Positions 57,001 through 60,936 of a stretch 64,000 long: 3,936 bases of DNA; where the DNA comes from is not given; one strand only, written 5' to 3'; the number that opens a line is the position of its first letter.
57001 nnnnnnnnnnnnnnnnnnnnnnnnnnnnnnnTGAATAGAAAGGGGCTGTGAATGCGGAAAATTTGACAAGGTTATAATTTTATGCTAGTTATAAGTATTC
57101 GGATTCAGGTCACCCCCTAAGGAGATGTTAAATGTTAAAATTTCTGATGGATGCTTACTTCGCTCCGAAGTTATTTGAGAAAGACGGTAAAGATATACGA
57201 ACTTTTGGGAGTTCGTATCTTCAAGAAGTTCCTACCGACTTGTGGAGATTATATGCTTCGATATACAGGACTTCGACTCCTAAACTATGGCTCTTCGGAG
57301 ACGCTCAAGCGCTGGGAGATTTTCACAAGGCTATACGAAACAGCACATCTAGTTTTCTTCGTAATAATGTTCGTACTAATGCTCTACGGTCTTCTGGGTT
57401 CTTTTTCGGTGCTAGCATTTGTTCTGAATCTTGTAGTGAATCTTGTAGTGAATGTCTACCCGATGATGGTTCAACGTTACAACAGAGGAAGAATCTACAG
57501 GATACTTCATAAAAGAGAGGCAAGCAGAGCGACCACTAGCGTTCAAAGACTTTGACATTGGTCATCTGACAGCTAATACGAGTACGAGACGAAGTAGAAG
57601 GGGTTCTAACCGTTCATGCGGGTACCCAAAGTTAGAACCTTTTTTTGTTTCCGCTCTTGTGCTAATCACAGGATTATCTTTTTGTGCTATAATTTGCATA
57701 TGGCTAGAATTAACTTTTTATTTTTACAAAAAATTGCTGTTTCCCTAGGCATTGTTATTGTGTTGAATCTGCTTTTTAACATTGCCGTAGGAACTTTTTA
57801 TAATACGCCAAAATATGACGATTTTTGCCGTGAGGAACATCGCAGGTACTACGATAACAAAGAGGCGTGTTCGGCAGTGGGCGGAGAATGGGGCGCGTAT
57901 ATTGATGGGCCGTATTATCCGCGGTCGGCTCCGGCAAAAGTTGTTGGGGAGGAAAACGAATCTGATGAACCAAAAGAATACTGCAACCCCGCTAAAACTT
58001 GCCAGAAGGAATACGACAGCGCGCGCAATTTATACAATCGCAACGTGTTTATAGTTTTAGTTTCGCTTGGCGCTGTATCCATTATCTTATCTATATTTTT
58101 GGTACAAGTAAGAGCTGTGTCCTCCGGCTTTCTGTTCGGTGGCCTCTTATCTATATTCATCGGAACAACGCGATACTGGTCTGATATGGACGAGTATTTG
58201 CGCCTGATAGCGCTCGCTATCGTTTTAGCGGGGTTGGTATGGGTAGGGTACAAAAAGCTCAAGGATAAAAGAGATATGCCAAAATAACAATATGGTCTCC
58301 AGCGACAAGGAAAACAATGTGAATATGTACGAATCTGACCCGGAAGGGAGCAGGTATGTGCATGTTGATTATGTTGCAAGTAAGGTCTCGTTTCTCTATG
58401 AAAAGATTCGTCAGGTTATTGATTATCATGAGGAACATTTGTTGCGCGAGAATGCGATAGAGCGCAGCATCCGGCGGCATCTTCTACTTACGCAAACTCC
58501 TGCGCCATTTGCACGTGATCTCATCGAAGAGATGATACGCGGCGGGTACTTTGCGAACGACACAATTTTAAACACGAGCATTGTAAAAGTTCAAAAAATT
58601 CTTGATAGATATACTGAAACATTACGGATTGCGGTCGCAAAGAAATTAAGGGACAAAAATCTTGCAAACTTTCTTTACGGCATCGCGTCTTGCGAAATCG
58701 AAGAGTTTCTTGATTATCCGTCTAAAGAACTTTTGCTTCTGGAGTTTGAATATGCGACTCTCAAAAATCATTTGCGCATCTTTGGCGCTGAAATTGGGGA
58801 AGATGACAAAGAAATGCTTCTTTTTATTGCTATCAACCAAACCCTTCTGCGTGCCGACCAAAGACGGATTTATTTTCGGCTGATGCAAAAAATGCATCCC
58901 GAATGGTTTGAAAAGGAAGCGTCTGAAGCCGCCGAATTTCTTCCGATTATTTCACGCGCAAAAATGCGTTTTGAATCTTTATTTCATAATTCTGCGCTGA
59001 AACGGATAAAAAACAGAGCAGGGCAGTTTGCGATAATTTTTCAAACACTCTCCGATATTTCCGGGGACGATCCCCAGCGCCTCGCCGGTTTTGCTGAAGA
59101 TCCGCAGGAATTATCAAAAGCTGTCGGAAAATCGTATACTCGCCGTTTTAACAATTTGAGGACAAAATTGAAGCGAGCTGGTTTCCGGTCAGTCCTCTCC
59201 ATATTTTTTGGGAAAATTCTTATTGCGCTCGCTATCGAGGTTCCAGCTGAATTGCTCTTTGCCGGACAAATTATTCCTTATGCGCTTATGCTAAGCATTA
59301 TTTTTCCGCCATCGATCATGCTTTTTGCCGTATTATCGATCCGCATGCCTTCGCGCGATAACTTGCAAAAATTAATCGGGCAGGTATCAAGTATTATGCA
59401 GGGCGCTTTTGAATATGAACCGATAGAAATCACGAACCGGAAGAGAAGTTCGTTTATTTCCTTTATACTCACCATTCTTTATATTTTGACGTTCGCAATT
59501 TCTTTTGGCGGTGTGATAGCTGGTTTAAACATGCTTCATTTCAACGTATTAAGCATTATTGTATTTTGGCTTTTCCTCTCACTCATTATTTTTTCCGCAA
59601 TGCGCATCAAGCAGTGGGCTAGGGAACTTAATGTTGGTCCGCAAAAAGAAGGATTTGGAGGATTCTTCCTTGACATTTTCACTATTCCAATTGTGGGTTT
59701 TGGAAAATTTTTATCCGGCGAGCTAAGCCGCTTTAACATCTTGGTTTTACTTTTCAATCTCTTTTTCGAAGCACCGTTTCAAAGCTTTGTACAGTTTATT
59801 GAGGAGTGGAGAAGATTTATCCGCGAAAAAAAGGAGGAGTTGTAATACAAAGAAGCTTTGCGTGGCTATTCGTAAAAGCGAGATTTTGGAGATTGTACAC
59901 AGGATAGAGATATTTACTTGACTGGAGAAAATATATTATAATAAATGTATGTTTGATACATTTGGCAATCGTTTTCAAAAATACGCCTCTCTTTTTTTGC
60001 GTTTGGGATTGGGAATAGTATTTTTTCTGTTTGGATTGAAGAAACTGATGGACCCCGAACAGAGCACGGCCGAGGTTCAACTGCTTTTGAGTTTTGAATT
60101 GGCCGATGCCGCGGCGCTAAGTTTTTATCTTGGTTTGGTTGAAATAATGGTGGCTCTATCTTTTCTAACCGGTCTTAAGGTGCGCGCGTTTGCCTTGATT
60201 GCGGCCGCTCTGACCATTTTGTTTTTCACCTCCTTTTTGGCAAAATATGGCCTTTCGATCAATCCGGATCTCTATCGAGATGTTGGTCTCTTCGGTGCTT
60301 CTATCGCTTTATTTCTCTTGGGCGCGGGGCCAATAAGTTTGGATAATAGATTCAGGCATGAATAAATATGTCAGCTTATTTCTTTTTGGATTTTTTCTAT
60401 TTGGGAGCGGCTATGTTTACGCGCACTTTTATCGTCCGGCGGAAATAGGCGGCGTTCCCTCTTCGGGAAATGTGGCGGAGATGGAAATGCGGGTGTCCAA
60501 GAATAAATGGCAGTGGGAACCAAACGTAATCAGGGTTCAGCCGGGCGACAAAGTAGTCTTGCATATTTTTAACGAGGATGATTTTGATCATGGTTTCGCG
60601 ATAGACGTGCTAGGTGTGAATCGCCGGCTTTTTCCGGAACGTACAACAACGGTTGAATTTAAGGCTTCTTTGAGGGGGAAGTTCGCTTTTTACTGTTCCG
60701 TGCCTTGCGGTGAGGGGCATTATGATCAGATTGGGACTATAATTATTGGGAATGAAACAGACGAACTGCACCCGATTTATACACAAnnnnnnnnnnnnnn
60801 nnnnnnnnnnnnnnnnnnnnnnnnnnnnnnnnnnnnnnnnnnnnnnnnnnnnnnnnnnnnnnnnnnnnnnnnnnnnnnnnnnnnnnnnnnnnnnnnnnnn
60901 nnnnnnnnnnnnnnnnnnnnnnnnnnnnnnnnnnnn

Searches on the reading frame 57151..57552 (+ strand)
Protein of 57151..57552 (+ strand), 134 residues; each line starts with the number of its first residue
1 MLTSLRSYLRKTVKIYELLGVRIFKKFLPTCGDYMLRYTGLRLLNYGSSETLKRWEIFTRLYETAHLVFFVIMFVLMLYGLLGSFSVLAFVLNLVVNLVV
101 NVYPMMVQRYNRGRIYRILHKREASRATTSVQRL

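Call 57: search_protein_families(library=pfam, proteins=[window:57151-57552:+], max_evalue=0.00001)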
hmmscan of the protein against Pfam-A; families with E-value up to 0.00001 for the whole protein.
window:57151-57552:+ (134 aa): 1 family
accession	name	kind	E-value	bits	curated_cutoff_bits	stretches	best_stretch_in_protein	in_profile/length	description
PF18927.5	CrtO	-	2.5e-21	76.7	27.3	1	9-120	10-122/123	Glycosyl-4,4'-diaponeurosporenoate acyltransferase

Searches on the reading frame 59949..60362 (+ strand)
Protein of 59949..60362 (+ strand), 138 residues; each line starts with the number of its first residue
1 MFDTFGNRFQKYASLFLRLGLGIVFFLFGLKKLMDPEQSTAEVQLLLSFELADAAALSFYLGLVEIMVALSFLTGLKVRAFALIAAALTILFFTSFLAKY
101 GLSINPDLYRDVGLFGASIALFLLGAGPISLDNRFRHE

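Call 57: search_protein_families(library=pfam, proteins=[window:59949-60362:+], max_evalue=0.00001)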
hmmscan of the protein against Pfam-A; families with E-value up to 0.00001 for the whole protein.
window:59949-60362:+ (138 aa): 2 families
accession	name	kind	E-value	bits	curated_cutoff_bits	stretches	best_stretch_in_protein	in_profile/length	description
PF07681.17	DoxX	-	1.4e-09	38.9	23.6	1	14-91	2-78/85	DoxX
PF07291.16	MauE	-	3.8e-07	30.9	27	1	11-97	2-86/128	Methylamine utilisation protein MauE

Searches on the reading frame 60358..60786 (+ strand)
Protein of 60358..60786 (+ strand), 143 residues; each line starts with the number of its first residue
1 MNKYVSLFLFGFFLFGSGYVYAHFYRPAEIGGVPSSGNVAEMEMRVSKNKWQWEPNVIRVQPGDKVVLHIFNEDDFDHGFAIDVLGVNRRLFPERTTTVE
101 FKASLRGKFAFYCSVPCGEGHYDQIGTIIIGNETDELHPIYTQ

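Call 57: search_protein_families(library=pfam, proteins=[window:60358-60786:+], max_evalue=0.00001)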
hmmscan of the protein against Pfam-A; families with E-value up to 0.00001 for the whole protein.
window:60358-60786:+ (143 aa): 1 family
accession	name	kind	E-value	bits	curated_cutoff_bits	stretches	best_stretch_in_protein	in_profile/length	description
PF13473.12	Cupredoxin_1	-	3.8e-09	36.9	27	1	42-115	21-94/104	Cupredoxin-like domain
